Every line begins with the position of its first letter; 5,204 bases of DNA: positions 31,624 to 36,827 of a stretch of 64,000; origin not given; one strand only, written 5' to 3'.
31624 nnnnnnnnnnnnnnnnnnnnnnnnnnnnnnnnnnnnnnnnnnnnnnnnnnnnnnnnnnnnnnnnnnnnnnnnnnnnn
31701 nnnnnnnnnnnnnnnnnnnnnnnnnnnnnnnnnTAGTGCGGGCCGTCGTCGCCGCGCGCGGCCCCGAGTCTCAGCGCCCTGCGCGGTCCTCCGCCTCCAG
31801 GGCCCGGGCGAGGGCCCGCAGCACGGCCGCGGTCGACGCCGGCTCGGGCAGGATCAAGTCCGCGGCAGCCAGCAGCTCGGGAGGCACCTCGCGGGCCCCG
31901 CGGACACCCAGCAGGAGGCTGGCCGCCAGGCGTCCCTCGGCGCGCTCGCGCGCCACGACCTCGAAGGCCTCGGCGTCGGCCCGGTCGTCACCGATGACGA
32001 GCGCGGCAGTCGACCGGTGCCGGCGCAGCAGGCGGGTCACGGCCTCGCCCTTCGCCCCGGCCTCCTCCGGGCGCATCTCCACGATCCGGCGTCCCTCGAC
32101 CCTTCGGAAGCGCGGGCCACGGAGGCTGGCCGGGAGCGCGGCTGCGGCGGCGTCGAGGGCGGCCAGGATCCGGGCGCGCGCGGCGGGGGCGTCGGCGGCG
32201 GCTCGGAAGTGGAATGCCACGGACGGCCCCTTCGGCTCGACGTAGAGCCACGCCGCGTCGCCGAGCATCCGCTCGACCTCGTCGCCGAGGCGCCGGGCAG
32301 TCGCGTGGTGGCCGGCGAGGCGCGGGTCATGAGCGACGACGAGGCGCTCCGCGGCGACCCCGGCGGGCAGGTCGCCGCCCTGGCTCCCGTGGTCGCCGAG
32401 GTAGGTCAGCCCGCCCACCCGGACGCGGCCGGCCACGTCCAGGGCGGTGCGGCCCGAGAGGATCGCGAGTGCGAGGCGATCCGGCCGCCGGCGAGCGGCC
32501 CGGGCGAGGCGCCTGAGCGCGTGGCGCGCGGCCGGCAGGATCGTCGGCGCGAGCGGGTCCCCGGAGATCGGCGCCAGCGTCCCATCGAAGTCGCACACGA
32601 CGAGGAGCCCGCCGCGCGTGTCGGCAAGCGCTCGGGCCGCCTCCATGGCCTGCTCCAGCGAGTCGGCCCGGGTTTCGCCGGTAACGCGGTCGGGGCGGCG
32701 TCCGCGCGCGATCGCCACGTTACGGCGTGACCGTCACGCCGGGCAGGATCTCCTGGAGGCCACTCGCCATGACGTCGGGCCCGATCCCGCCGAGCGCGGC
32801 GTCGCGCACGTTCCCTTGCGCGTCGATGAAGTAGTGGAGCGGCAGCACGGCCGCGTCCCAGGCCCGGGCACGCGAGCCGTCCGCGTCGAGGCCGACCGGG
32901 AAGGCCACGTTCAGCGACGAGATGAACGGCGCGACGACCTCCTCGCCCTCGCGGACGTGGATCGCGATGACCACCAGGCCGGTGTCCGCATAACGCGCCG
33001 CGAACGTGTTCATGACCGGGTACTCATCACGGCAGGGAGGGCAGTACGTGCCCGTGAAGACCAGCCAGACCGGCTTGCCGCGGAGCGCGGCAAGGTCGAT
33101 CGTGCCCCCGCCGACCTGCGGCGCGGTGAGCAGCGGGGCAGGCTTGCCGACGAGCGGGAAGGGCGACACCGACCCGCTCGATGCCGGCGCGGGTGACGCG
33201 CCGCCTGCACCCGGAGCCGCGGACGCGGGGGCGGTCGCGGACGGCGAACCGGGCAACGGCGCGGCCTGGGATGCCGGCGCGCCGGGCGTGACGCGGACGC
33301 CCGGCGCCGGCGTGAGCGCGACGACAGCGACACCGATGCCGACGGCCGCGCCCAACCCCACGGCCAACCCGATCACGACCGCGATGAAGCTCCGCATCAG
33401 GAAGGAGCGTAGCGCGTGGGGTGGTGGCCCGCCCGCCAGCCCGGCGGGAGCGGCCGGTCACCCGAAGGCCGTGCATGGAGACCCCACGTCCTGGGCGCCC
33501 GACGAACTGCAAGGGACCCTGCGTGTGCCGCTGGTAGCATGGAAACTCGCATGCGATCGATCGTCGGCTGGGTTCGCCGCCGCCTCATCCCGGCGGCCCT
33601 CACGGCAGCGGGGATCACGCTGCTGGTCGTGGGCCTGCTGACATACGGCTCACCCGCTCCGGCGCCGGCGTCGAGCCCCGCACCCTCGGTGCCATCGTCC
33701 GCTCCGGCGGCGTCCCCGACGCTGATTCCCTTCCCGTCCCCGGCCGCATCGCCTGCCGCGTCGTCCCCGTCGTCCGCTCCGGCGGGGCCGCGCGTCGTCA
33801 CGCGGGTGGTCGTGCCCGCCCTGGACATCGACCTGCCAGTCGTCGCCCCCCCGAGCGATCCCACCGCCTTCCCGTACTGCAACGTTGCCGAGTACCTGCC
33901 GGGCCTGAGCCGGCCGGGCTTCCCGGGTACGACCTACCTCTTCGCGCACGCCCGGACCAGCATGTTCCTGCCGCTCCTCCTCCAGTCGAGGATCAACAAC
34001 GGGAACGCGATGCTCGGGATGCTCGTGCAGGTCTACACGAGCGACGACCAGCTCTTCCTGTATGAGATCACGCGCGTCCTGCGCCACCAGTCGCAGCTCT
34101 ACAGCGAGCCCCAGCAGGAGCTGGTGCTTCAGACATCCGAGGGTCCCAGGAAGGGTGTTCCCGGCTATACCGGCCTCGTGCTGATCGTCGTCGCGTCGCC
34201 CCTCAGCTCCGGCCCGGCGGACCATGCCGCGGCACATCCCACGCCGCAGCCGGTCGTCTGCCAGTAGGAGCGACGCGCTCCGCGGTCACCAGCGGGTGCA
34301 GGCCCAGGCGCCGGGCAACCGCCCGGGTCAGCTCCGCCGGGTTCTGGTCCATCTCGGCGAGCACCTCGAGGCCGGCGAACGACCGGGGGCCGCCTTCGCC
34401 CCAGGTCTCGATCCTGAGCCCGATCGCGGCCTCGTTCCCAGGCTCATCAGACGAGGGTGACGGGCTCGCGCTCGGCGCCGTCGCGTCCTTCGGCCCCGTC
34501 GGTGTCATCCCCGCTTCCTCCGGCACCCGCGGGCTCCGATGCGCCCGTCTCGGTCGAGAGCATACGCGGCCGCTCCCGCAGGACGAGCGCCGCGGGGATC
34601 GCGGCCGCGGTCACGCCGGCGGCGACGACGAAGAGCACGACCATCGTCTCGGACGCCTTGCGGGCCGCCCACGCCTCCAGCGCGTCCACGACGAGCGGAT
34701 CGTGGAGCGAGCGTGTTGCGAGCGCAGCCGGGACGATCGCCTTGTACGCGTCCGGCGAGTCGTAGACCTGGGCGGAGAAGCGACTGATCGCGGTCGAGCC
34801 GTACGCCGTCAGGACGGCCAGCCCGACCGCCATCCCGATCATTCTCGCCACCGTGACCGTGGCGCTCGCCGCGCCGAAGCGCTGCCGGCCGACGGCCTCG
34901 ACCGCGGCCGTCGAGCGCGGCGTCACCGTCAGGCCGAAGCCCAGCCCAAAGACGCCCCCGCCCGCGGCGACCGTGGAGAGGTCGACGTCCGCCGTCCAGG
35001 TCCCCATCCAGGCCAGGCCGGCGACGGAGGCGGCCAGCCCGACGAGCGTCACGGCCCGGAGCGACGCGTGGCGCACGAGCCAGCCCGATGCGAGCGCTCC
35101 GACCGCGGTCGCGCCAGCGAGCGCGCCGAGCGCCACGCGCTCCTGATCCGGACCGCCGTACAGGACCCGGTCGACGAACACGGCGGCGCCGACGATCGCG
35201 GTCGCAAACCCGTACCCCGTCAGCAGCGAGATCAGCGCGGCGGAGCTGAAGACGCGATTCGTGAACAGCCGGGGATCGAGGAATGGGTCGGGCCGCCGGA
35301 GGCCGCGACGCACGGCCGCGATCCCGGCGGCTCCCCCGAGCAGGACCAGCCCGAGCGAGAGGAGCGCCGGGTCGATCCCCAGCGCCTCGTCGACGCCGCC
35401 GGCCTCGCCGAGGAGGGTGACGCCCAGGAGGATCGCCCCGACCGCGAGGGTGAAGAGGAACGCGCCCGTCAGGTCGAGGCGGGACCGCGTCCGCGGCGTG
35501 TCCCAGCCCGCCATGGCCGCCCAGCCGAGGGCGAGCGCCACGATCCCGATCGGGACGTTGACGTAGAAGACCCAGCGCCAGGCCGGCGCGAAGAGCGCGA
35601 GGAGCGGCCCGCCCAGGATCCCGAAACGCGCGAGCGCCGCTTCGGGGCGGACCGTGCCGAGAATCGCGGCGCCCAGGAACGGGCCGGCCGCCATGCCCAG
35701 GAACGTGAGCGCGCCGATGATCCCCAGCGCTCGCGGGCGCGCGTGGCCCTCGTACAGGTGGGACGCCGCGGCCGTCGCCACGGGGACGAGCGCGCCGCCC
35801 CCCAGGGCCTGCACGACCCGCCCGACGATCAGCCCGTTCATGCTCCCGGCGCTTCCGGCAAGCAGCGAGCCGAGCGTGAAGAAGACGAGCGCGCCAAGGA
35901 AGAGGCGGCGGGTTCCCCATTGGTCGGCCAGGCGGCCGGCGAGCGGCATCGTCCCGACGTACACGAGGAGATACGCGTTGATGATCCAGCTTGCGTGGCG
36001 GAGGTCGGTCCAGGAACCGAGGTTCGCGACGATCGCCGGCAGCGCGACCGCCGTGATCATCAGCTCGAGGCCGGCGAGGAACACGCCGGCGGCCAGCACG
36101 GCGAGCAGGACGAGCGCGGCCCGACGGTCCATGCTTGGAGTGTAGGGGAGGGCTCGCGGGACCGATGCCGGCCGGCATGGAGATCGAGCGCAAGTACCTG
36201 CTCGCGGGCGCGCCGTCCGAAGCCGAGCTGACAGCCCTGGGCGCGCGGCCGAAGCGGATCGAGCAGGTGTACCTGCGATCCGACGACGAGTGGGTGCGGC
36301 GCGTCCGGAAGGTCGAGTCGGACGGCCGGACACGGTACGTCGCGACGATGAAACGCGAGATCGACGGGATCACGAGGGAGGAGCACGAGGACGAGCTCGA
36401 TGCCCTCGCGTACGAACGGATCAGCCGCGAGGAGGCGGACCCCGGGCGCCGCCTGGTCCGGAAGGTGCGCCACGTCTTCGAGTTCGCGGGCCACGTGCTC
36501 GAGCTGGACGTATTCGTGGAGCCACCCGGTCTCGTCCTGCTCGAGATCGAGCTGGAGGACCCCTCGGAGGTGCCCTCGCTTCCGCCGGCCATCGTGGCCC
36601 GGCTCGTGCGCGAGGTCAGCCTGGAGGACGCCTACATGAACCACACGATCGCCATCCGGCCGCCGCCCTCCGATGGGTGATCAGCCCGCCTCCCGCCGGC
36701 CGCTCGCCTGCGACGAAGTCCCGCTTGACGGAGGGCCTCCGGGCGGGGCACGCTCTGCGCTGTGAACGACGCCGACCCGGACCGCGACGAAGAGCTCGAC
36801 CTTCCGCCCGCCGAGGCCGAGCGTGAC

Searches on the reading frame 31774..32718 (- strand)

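Call 12: search_protein_families(library=pfam, proteins=[window:31774-32718:-], max_evalue=0.001)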
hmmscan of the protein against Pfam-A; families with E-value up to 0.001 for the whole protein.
window:31774-32718:- (315 aa): 1 family
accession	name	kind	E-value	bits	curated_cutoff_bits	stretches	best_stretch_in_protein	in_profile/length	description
PF02358.22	Trehalose_PPase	-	4.4e-20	72.3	27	1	42-259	2-207/235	Trehalose-phosphatase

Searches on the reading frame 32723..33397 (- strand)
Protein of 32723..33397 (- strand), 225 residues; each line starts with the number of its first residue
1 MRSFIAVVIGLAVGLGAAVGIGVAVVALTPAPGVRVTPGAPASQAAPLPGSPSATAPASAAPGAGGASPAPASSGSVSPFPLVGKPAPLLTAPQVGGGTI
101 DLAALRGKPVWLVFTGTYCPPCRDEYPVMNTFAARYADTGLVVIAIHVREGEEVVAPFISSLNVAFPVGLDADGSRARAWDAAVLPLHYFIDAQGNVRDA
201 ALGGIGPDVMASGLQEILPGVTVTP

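Call 12: search_protein_families(library=pfam, proteins=[window:32723-33397:-], max_evalue=0.001)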
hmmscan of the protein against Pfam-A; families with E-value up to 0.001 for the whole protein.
window:32723-33397:- (225 aa): 3 families
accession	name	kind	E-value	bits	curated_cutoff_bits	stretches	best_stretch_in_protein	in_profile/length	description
PF00578.27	AhpC-TSA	-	1.2e-20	74.2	26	1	83-199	1-123/124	AhpC/TSA family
PF08534.16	Redoxin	-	3.2e-15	56.6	26.6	1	83-206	2-137/148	Redoxin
PF13905.12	Thioredoxin_8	-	4.4e-06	27.4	27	1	107-197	1-94/94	Thioredoxin-like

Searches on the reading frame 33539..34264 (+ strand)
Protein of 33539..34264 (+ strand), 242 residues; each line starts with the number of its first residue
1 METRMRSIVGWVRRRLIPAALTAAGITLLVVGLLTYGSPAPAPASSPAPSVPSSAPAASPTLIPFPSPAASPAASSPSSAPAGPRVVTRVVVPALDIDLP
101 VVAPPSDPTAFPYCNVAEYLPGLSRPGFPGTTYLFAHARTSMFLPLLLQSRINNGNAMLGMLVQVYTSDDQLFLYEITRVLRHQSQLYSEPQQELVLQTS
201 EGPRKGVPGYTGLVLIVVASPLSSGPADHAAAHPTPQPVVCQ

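Call 12: search_protein_families(library=pfam, proteins=[window:33539-34264:+], max_evalue=0.001)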
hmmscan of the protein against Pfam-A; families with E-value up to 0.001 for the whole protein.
window:33539-34264:+ (242 aa): 1 family
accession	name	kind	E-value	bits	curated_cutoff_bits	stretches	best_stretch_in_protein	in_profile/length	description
PF04203.18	Sortase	-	1.3e-05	25.4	26.6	1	91-201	2-108/125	Sortase domain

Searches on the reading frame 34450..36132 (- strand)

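Call 11: search_protein_families(library=pfam, proteins=[window:34450-36132:-], max_evalue=0.001)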
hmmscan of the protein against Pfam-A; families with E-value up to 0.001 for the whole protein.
window:34450-36132:- (561 aa): 2 families
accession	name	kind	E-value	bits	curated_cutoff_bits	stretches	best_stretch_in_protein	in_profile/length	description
PF07690.21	MFS_1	-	1.4e-34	120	33.4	1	13-437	1-346/347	Major Facilitator Superfamily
PF00083.30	Sugar_tr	-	0.00092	18.6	22.3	1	47-204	48-189/452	Sugar (and other) transporter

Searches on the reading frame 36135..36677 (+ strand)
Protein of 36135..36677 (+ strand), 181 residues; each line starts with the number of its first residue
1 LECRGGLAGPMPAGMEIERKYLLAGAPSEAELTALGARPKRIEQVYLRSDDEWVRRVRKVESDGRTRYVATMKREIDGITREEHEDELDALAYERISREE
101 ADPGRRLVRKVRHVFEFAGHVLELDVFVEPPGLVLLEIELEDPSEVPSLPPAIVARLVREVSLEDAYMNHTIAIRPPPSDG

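Call 11: search_protein_families(library=pfam, proteins=[window:36135-36677:+], max_evalue=0.001)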
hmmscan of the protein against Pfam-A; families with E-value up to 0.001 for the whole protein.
window:36135-36677:+ (181 aa): 1 family
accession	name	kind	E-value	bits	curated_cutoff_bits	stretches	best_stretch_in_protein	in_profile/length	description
PF01928.26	CYTH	-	8.6e-06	26.1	23.2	1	15-156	2-159/179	CYTH domain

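Call 71: search_protein_families(library=ncbifam, proteins=[window:36135-36677:+], max_evalue=0.00001)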
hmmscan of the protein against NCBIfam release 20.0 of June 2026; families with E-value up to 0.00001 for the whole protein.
window:36135-36677:+ (181 aa): 0 families
